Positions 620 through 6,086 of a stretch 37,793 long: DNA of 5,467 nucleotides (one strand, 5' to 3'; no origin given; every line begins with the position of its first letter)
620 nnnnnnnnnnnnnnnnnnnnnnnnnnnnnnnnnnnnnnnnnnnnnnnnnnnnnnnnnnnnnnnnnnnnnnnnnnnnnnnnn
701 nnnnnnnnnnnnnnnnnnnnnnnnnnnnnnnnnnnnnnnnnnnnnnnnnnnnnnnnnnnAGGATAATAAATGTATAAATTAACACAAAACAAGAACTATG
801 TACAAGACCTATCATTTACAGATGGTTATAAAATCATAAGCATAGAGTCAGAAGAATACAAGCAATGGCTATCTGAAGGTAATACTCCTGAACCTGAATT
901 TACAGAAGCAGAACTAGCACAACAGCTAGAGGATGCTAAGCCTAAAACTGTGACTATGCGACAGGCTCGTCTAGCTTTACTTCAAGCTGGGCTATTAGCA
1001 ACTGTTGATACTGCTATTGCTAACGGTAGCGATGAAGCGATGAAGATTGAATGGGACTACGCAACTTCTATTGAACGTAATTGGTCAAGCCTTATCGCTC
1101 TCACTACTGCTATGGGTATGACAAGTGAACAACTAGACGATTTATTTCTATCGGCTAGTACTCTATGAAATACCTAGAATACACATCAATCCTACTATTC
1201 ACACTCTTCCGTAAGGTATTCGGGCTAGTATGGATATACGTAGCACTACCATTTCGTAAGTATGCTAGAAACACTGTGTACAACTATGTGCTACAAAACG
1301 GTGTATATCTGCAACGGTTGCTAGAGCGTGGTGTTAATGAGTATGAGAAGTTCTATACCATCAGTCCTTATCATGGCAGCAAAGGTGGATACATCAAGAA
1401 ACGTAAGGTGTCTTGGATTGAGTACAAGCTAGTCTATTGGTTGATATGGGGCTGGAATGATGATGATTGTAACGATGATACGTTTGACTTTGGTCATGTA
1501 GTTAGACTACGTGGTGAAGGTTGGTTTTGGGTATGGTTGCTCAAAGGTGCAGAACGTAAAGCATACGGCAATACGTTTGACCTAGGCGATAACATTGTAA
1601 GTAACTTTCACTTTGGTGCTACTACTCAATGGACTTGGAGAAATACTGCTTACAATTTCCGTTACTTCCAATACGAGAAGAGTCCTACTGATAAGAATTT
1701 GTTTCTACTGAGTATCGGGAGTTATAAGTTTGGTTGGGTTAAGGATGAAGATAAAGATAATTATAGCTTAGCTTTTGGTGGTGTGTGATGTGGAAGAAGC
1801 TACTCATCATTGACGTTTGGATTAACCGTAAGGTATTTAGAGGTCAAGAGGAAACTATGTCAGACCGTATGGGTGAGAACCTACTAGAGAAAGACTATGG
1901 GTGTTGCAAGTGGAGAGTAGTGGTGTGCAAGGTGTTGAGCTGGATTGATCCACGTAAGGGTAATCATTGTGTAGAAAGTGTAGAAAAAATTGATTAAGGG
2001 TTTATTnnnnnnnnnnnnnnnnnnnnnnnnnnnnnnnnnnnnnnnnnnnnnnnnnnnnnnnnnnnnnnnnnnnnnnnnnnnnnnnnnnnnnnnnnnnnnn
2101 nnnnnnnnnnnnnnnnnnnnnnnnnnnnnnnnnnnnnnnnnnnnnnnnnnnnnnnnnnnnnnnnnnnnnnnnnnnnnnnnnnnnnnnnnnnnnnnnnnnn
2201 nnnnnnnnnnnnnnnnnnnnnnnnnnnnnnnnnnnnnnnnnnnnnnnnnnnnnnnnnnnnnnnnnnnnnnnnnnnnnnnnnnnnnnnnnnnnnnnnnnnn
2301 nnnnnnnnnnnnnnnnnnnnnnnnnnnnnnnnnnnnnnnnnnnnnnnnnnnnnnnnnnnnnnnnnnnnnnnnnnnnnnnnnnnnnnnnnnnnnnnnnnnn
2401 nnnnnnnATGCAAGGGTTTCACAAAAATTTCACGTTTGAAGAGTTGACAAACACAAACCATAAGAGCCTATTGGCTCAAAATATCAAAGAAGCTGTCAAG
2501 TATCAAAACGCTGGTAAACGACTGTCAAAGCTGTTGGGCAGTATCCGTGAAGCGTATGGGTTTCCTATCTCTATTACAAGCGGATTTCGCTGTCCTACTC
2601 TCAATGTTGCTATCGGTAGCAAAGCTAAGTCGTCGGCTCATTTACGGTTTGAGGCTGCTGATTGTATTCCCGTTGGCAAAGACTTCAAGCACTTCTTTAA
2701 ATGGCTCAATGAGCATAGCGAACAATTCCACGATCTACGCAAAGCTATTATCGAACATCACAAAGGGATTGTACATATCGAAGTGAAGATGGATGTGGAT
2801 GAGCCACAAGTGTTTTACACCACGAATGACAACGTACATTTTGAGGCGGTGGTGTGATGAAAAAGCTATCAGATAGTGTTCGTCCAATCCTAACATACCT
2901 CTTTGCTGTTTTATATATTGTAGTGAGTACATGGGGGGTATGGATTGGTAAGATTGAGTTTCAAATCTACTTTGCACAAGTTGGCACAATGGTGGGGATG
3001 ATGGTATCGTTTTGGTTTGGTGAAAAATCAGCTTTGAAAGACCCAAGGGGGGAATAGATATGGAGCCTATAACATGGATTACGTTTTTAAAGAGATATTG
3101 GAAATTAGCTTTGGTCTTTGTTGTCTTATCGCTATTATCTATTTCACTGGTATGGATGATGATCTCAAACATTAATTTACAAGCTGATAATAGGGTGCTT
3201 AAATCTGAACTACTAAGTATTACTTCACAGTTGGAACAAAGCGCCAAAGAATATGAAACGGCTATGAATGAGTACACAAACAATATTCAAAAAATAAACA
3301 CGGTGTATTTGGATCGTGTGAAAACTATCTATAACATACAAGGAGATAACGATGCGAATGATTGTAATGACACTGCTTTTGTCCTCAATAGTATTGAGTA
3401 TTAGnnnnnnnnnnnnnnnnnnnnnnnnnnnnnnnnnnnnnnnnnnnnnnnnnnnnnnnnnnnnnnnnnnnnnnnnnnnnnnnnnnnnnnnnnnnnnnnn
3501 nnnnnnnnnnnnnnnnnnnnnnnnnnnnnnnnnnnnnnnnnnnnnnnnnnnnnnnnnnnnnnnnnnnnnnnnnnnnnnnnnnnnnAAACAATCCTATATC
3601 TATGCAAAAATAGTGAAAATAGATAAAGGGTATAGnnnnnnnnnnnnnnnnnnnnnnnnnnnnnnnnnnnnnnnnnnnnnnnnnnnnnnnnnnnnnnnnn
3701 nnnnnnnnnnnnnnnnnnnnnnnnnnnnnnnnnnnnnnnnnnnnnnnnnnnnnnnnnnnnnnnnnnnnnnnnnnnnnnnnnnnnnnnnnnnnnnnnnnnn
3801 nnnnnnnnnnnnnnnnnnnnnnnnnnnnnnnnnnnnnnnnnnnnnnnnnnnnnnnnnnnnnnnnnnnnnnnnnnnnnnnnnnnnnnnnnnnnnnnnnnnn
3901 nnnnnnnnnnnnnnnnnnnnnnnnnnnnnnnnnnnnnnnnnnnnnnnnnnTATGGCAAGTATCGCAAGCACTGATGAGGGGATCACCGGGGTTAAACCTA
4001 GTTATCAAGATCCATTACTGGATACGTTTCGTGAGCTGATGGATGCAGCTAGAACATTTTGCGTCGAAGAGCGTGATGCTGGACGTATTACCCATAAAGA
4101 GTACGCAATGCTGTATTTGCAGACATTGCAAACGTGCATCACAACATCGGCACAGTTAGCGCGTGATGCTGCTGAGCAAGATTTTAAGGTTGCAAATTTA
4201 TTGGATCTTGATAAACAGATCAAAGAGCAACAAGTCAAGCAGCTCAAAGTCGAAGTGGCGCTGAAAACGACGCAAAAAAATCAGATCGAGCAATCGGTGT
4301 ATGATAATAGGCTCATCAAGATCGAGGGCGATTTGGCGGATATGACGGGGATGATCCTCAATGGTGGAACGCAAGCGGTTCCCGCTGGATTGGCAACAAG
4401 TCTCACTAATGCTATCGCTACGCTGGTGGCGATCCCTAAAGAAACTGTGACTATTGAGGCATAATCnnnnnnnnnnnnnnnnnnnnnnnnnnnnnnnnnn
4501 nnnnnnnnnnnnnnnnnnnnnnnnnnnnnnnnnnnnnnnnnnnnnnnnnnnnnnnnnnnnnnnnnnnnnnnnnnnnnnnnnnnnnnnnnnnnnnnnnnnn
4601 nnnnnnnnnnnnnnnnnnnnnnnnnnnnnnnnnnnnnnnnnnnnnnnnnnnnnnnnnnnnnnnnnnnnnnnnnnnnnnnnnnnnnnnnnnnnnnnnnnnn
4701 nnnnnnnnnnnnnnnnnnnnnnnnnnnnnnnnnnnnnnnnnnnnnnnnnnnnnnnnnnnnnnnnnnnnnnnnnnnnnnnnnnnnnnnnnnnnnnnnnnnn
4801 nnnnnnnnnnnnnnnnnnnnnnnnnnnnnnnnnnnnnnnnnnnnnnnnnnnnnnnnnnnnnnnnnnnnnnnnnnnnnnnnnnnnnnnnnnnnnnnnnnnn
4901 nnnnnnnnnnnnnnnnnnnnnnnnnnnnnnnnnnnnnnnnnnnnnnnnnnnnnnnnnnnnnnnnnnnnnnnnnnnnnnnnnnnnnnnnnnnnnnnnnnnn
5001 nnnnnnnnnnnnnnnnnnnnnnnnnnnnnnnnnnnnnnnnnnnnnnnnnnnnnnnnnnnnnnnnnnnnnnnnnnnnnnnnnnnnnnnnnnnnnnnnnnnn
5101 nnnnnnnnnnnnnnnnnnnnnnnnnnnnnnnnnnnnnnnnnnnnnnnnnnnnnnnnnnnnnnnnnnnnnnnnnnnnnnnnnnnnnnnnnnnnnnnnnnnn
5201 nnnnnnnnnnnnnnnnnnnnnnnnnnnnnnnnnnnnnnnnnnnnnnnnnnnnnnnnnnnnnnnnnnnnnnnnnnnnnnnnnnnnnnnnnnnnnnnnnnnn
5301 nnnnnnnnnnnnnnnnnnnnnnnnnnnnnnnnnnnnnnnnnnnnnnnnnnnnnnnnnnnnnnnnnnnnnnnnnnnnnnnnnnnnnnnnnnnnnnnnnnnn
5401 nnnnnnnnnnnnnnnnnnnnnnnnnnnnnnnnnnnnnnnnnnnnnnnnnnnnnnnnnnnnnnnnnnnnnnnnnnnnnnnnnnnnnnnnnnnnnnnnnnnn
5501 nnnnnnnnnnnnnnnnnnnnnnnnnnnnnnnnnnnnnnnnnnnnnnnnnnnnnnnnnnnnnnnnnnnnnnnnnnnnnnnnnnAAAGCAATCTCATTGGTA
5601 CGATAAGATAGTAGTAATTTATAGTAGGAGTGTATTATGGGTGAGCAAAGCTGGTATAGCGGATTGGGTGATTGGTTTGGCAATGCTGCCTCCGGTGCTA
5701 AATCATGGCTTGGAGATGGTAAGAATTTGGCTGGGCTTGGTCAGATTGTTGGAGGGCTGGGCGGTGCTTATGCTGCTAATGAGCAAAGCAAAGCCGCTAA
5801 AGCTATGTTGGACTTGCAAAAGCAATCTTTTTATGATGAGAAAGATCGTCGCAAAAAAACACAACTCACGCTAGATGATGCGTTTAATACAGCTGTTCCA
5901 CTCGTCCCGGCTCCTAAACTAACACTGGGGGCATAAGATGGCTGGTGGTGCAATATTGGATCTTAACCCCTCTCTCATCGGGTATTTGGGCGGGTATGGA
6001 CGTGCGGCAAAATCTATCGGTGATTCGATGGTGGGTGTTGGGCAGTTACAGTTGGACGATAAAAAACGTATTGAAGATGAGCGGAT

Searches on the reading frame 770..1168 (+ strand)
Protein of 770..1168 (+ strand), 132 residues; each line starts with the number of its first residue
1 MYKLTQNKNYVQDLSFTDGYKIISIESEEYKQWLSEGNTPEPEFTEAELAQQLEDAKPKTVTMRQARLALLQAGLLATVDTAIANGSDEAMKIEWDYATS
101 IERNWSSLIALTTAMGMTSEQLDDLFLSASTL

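Call 14: search_protein_families(library=phrogs, proteins=[window:770-1168:+], max_evalue=0.001)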
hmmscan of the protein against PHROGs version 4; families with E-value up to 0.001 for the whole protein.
window:770-1168:+ (132 aa): 4 families
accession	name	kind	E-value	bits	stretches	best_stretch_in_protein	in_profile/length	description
phrog_6034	-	unknown function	2.6e-20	73.8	1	21-132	53-164/164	-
phrog_14311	-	unknown function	2.3e-11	44.9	1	40-132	43-140/140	-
phrog_10241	-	unknown function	5.5e-10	40.4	1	54-129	134-208/211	-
phrog_20370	-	unknown function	7.8e-05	23.6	1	28-87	32-87/148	-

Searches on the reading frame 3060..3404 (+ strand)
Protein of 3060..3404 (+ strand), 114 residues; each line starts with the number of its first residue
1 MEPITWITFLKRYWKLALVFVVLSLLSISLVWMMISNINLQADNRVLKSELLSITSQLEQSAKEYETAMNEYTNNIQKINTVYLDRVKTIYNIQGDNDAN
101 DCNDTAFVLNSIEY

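Call 14: search_protein_families(library=phrogs, proteins=[window:3060-3404:+], max_evalue=0.001)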
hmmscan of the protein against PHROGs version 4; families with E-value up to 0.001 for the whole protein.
window:3060-3404:+ (114 aa): 1 family
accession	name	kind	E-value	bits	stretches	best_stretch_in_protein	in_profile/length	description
phrog_214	-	lysis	0.00045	21.1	0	12-102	8-98/176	Rz-like spanin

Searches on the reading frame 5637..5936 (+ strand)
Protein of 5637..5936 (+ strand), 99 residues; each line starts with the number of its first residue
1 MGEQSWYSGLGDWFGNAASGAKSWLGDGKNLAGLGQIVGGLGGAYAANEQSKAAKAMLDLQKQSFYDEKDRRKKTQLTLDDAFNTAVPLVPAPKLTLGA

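Call 14: search_protein_families(library=phrogs, proteins=[window:5637-5936:+], max_evalue=0.001)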
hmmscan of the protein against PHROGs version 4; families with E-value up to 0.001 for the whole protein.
window:5637-5936:+ (99 aa): 1 family
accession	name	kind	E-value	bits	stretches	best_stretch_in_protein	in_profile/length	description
phrog_6508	-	unknown function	7.8e-06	27.2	1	6-83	45-124/126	-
